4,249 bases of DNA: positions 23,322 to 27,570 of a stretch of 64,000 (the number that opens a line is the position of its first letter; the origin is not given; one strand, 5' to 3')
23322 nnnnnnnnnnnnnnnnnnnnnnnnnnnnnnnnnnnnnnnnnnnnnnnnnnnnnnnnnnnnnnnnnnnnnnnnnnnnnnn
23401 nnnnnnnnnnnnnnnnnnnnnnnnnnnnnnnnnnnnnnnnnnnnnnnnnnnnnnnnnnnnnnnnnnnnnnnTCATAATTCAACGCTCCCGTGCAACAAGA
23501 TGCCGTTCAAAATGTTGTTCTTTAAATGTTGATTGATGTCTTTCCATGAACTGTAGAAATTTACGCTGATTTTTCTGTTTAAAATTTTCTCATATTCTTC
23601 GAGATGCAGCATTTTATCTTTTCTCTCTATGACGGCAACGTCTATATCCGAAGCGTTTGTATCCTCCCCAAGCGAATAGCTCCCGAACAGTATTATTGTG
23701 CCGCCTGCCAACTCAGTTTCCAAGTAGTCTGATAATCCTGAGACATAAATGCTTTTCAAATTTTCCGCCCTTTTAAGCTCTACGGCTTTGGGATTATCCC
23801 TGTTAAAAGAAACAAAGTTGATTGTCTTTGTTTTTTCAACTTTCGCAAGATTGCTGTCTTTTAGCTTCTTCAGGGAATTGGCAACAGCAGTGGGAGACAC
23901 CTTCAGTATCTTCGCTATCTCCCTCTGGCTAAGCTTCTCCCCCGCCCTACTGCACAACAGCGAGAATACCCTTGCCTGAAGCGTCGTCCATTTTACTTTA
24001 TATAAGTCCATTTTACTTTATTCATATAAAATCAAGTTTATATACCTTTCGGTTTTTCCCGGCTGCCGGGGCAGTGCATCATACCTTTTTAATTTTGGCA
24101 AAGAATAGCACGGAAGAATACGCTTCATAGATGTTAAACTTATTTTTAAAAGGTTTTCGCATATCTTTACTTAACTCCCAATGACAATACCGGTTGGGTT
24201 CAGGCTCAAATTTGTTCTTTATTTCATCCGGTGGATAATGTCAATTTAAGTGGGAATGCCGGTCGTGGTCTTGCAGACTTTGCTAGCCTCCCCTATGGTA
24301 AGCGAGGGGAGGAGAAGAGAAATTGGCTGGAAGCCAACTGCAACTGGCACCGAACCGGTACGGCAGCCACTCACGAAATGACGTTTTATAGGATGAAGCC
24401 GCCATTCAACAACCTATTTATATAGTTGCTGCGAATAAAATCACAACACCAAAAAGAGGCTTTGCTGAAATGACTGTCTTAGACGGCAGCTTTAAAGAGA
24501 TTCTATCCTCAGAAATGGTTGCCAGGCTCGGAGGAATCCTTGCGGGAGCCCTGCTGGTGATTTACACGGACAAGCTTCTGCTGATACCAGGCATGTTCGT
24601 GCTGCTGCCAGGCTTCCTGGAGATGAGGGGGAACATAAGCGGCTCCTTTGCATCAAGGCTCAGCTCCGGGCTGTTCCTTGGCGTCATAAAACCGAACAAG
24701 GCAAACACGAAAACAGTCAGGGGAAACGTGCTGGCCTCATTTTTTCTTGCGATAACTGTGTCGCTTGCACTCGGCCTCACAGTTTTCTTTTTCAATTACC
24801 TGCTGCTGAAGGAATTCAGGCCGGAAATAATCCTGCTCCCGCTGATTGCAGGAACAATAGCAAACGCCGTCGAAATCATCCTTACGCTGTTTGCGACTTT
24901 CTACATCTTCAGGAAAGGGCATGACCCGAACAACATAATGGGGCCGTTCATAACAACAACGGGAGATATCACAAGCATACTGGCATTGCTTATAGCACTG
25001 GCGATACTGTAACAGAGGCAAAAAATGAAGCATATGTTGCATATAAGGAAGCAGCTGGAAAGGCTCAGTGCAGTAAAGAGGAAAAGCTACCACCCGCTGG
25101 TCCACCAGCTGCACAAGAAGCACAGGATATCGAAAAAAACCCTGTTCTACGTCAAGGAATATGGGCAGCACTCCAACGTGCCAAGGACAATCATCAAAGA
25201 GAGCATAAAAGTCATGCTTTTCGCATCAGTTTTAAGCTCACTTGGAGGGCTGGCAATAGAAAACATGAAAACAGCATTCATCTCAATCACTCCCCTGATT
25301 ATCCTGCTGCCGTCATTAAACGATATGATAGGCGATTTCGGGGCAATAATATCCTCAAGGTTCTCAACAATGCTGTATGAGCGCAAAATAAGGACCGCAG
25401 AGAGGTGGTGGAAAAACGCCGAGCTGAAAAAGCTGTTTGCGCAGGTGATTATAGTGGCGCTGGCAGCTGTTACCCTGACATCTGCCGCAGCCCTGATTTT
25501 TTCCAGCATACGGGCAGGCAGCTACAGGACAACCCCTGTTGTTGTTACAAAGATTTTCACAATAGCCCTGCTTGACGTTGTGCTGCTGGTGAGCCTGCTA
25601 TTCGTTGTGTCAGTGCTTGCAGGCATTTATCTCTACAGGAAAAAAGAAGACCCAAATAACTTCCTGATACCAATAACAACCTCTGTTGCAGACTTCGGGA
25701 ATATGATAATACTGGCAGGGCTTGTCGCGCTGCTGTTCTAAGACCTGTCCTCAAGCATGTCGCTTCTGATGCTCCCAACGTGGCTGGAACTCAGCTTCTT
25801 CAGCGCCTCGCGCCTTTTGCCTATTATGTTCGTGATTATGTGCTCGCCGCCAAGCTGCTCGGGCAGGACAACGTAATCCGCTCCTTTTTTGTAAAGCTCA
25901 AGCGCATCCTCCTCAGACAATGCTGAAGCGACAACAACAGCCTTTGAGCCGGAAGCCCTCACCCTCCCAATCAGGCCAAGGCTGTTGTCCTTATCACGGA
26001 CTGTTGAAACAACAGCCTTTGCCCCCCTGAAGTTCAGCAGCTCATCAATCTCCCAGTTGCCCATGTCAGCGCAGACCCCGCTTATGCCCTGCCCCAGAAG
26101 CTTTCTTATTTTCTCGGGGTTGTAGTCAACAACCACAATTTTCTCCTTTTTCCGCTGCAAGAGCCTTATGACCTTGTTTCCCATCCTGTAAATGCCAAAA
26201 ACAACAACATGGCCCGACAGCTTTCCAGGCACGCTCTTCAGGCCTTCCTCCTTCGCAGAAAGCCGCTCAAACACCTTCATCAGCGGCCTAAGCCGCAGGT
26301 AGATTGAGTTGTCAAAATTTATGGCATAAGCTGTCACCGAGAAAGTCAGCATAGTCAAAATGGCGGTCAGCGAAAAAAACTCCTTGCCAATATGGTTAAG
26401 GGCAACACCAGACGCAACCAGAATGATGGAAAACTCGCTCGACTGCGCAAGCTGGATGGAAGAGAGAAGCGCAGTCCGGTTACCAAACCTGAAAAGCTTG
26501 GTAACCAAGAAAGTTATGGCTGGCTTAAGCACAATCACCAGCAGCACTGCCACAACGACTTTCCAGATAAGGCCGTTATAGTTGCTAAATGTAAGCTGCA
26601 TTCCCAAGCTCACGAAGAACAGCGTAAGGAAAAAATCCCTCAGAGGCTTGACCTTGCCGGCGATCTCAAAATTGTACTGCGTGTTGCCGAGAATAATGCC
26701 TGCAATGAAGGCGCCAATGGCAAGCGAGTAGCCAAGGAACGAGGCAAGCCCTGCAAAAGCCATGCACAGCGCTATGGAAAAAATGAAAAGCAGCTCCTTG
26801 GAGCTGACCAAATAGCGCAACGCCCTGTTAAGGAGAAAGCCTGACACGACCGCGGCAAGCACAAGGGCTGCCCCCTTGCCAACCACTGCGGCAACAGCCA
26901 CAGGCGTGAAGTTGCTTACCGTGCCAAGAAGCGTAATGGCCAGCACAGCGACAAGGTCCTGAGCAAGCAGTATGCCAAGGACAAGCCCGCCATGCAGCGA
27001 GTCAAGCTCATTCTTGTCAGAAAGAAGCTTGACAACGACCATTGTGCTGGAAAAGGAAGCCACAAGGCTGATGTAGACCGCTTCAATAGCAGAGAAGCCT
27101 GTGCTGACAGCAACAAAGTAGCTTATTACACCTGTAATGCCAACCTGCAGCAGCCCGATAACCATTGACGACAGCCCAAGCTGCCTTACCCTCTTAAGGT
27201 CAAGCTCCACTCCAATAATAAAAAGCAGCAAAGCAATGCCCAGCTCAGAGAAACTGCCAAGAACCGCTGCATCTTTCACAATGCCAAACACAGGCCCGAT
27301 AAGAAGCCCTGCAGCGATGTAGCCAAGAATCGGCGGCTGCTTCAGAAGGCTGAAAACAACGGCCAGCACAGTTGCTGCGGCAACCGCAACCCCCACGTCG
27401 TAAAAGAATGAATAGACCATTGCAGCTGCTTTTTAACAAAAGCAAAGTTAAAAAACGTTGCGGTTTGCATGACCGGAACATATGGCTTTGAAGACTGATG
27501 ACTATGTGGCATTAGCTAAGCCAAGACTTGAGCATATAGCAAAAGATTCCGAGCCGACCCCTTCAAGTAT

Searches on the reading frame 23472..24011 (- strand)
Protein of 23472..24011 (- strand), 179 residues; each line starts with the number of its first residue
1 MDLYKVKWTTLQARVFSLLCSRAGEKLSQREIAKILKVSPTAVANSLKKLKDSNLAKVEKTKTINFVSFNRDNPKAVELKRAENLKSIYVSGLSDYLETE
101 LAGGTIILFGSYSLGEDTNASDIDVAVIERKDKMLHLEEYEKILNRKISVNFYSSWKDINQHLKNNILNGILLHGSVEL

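Call 23: search_protein_families(library=pfam, max_evalue=0.001, proteins=[window:23472-24011:-])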
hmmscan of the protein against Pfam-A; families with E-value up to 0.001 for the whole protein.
window:23472-24011:- (179 aa): 11 families
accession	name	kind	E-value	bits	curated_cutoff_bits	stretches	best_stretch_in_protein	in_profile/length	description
PF18765.7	Polbeta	-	1.4e-08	35.2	26.9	1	97-173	7-87/93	Polymerase beta, Nucleotidyltransferase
PF01909.29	NTP_transf_2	-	7.7e-08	33.1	21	1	93-168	4-87/93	Nucleotidyltransferase domain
PF00392.27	GntR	-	1.7e-07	31.2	27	1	22-60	19-58/64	Bacterial regulatory proteins, gntR family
PF12802.13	MarR_2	-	1.1e-06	29.1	27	1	9-60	4-54/61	MarR family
PF01022.26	HTH_5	-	1.1e-05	25.6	22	1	18-57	10-46/47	Bacterial regulatory protein, arsR family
PF13412.12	HTH_24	-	3.1e-05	23.9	21.9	1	26-55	17-46/48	Winged helix-turn-helix DNA-binding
PF08279.18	HTH_11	-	8.2e-05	22.8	25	1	23-62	12-50/55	HTH domain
PF01325.25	Fe_dep_repress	-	0.00023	21.8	26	1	26-62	22-58/60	Iron dependent repressor, N-terminal DNA binding domain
PF01047.28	MarR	-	0.00061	20.1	24.6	0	25-55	16-46/59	MarR family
PF01978.25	TrmB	-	0.00074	19.8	25.6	0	11-63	9-59/68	Sugar-specific transcriptional regulator TrmB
PF13545.12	HTH_Crp_2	-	0.00087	19.6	27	0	26-60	22-56/70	Crp-like helix-turn-helix domain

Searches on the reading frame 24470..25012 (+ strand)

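Call 23: search_protein_families(library=pfam, max_evalue=0.001, proteins=[window:24470-25012:+])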
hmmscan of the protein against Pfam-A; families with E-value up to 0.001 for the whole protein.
window:24470-25012:+ (180 aa): 1 family
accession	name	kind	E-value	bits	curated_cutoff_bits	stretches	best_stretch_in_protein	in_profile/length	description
PF01769.21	MgtE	-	2.4e-19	70.3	27.6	1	47-175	2-124/125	Divalent cation transporter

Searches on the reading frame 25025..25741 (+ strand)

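Call 23: search_protein_families(library=pfam, max_evalue=0.001, proteins=[window:25025-25741:+])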
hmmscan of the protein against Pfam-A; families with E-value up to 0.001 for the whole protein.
window:25025-25741:+ (238 aa): 1 family
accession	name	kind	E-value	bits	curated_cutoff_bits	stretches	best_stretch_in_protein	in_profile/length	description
PF01769.21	MgtE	-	1.5e-12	48.3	27.6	1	96-232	2-124/125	Divalent cation transporter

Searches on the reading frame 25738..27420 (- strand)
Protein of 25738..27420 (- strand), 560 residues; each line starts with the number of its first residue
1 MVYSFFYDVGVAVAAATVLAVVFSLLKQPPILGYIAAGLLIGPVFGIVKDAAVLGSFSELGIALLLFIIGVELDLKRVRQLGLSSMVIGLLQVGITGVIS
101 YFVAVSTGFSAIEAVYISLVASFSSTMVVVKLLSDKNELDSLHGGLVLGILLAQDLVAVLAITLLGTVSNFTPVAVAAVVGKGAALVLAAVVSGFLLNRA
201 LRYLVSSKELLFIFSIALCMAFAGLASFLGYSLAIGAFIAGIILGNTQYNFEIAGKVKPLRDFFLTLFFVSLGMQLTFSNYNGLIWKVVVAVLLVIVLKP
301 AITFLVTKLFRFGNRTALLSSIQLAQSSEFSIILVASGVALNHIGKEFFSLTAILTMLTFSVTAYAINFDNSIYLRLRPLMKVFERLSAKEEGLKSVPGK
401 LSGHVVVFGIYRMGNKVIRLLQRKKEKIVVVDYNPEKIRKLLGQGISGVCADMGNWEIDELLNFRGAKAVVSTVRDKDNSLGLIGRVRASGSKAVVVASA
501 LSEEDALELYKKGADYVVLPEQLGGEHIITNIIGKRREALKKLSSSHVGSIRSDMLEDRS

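Call 8: search_protein_families(library=pfam, max_evalue=0.001, proteins=[window:25738-27420:-])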
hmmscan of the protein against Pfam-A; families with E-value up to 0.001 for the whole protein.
window:25738-27420:- (560 aa): 2 families
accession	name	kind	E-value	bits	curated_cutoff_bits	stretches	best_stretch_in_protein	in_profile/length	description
PF00999.27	Na_H_Exchanger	-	5.5e-54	183.9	26.2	1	15-362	4-364/375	Sodium/hydrogen exchanger, transmembrane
PF02254.24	TrkA_N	-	4.3e-15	56.5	23.8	1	405-520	1-116/116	TrkA-N domain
